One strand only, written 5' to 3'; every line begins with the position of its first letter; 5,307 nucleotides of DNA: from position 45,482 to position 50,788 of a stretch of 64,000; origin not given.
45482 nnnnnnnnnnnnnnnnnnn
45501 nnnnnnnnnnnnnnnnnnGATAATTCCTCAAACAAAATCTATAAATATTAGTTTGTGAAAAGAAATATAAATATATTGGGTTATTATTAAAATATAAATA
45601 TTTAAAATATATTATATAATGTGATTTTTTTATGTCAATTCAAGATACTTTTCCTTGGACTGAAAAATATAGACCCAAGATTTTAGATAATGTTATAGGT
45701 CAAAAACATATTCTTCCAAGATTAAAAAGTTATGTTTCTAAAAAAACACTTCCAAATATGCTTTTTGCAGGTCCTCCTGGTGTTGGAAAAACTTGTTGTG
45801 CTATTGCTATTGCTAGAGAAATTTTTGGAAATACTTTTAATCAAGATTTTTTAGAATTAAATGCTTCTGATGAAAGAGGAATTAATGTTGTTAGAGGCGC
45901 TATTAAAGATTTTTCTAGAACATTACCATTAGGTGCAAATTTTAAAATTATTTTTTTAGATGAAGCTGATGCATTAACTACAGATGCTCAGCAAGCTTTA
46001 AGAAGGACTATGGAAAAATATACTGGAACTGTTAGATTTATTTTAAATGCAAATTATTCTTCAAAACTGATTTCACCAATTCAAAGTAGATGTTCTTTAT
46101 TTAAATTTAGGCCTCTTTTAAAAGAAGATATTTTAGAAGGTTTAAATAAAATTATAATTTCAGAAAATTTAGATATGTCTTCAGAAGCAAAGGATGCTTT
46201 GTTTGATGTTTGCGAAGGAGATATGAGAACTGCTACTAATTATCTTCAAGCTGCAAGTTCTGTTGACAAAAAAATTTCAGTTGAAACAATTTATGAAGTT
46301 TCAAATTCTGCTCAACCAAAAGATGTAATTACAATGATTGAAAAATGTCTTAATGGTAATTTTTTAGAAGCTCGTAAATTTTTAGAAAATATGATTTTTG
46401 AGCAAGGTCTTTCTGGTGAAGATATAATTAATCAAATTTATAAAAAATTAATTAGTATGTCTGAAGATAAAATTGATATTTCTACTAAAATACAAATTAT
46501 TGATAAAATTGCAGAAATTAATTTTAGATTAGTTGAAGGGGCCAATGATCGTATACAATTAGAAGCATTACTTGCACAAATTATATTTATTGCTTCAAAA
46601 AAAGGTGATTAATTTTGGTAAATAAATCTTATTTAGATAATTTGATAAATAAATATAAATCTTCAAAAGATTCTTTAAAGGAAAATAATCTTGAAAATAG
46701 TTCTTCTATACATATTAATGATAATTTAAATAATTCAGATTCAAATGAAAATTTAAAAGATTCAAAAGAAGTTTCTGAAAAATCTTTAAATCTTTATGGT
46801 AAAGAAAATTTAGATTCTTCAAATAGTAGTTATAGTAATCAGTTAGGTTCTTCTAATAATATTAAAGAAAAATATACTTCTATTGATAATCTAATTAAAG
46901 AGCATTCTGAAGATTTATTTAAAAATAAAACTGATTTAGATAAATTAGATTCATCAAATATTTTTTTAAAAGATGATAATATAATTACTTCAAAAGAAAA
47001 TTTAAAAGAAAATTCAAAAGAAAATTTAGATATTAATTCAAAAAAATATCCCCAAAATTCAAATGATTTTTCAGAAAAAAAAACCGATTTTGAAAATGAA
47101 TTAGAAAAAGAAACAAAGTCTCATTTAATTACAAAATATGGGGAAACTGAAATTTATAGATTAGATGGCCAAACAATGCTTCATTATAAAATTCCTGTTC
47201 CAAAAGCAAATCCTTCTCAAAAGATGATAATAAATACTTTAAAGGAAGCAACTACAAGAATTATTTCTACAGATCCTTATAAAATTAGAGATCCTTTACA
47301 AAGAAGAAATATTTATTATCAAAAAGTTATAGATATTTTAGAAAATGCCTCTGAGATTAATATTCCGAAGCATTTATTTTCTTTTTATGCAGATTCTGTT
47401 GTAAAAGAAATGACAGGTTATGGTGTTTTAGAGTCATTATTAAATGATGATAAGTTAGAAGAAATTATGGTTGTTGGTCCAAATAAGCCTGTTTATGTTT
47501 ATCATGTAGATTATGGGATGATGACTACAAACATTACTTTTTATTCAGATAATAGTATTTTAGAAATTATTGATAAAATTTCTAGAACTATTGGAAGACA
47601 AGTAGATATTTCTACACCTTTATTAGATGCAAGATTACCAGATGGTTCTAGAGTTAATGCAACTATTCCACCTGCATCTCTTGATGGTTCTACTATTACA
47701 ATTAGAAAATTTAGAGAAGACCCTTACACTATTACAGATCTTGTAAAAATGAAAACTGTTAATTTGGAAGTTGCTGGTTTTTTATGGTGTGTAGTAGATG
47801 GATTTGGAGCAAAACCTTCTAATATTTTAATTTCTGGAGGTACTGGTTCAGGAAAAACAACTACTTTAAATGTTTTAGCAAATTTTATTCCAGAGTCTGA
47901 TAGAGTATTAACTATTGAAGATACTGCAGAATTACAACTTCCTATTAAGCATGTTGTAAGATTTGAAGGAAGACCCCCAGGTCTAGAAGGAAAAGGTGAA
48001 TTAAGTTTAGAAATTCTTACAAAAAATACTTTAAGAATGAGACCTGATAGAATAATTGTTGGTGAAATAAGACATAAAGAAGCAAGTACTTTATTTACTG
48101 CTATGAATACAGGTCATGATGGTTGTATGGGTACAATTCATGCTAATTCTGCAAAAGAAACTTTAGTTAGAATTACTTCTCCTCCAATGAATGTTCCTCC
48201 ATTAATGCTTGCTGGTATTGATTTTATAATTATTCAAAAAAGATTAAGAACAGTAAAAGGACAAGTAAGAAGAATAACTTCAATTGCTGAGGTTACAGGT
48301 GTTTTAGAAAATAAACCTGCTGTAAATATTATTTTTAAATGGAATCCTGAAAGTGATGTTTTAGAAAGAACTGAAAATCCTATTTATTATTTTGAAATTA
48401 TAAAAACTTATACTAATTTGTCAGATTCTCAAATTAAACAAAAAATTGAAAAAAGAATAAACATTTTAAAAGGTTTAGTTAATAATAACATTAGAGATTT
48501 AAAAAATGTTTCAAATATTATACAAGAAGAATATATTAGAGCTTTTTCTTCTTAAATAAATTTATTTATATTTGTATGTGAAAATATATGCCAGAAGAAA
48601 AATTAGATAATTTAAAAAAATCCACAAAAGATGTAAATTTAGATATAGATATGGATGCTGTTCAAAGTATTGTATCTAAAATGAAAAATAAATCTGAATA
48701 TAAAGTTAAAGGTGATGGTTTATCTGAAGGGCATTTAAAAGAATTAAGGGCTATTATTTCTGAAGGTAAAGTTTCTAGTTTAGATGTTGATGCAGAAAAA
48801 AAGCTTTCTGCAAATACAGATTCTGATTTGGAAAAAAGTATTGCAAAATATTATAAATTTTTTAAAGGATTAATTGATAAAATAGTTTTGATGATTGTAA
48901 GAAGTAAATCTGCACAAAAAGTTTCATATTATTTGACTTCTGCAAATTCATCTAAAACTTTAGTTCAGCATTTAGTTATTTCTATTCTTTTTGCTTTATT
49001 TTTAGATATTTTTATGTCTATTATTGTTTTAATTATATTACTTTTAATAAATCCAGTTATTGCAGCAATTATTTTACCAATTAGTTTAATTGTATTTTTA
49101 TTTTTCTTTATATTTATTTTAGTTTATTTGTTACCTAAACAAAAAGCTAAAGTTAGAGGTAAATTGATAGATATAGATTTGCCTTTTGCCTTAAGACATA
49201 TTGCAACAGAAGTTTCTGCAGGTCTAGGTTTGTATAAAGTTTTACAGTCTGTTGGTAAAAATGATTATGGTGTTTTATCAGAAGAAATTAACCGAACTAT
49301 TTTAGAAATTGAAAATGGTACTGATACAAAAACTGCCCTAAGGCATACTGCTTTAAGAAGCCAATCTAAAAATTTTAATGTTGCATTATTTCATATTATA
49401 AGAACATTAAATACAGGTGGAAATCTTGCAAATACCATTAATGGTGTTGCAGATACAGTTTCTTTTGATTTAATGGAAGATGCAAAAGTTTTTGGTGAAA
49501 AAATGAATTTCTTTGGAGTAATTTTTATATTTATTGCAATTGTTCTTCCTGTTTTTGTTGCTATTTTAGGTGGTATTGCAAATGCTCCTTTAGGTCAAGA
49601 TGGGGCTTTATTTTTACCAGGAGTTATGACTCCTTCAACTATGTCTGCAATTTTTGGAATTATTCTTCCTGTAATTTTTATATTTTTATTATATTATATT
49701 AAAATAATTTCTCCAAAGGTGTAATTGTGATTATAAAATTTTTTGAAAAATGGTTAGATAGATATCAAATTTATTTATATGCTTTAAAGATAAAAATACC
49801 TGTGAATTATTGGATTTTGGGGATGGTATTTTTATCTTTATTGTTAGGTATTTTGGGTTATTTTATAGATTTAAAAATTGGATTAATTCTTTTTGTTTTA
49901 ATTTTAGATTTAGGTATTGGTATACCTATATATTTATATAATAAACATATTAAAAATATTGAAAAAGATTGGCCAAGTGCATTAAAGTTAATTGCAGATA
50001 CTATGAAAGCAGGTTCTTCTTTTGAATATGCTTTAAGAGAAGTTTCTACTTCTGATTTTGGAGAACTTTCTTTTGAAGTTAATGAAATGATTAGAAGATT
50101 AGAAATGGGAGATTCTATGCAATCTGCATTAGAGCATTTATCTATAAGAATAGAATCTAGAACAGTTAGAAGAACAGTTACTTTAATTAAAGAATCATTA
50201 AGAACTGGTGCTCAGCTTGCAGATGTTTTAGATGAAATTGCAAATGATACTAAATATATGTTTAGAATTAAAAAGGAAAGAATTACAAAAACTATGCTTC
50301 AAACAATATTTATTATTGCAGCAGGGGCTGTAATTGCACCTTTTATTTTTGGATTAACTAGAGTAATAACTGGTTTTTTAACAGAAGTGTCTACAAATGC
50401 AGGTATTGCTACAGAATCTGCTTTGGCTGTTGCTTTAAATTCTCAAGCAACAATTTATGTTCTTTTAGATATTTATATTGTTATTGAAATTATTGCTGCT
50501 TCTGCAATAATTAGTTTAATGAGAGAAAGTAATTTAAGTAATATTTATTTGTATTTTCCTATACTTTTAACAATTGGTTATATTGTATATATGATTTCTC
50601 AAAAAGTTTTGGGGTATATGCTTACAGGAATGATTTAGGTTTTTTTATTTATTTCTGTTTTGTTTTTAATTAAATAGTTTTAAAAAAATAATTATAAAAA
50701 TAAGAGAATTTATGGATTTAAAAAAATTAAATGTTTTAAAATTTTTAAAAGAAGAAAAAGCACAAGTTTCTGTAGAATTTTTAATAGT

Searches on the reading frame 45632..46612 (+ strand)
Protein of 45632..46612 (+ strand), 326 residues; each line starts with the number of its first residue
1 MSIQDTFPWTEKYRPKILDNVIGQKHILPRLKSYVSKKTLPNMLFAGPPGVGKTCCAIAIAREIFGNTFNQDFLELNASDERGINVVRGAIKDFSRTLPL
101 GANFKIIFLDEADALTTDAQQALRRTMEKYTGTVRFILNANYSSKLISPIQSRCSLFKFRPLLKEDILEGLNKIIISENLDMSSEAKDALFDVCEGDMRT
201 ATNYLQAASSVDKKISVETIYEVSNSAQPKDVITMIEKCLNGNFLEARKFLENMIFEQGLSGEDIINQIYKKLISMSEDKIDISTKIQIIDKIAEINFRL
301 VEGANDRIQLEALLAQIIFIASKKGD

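Call 16: search_protein_families(library=pfam, proteins=[window:45632-46612:+], max_evalue=0.001)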
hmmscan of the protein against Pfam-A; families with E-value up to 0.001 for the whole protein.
window:45632-46612:+ (326 aa): 10 families
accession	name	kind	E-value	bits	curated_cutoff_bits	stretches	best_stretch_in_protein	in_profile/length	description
PF08542.16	Rep_fac_C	-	9.8e-27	93.6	23.6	1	228-316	2-88/88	Replication factor C C-terminal domain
PF00004.35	AAA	-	4.4e-17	63.2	21.2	1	43-156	1-125/131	ATPase family associated with various cellular activities (AAA)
PF13177.12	DNA_pol3_delta2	-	2.8e-13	50.6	27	1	83-162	82-160/161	DNA polymerase III, delta subunit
PF05496.18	RuvB_N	-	1.6e-07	31.6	27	1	14-131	2-112/159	Holliday junction DNA helicase RuvB P-loop domain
PF03215.21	Rad17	-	1.2e-05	25.8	23.8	1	8-114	8-119/186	Rad17 P-loop domain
PF01078.27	Mg_chelatase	-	3.1e-05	23.9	20.3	0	20-78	4-59/207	Magnesium chelatase, subunit ChlI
PF25361.1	AAA_lid_RFC1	-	0.00015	21.6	34.9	1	167-218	4-55/59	RFC1-like, AAA+ ATPase lid domain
PF16193.11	AAA_assoc_2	-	0.00017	22.2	34.3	1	178-221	3-52/81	AAA C-terminal domain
PF13173.12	AAA_14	-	0.00031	21.2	27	1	43-150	5-107/129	AAA domain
PF01695.23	IstB_IS21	-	0.00044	20.2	24.1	0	38-70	90-122/238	IstB-like ATP binding protein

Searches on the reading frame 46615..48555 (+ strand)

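Call 16: search_protein_families(library=pfam, proteins=[window:46615-48555:+], max_evalue=0.001)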
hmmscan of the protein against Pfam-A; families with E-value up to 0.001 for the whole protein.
window:46615-48555:+ (646 aa): 1 family
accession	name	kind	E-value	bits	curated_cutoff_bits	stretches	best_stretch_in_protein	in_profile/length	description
PF00437.27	T2SSE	-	1.5e-49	169.1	24.9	1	268-553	4-287/370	Type II/IV secretion system protein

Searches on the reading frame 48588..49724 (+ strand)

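Call 16: search_protein_families(library=pfam, proteins=[window:48588-49724:+], max_evalue=0.001)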
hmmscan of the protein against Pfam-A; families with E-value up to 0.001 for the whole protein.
window:48588-49724:+ (378 aa): 2 families
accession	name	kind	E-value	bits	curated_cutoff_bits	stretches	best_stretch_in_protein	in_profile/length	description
PF00482.28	T2SSF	-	9.5e-17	61.6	25.2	1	201-327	1-124/125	Type II secretion system (T2SS), protein F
PF20990.2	DUF2207_C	-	0.00017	21.9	33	0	35-175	59-187/247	Predicted membrane protein (DUF2207) C-terminal domain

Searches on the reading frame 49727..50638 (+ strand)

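Call 25: search_protein_families(library=pfam, proteins=[window:49727-50638:+], max_evalue=0.001)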
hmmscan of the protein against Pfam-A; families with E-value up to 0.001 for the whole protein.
window:49727-50638:+ (303 aa): 1 family
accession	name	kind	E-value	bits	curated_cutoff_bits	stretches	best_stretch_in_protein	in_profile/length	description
PF00482.28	T2SSF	-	4.7e-15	56.1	25.2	1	86-209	2-121/125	Type II secretion system (T2SS), protein F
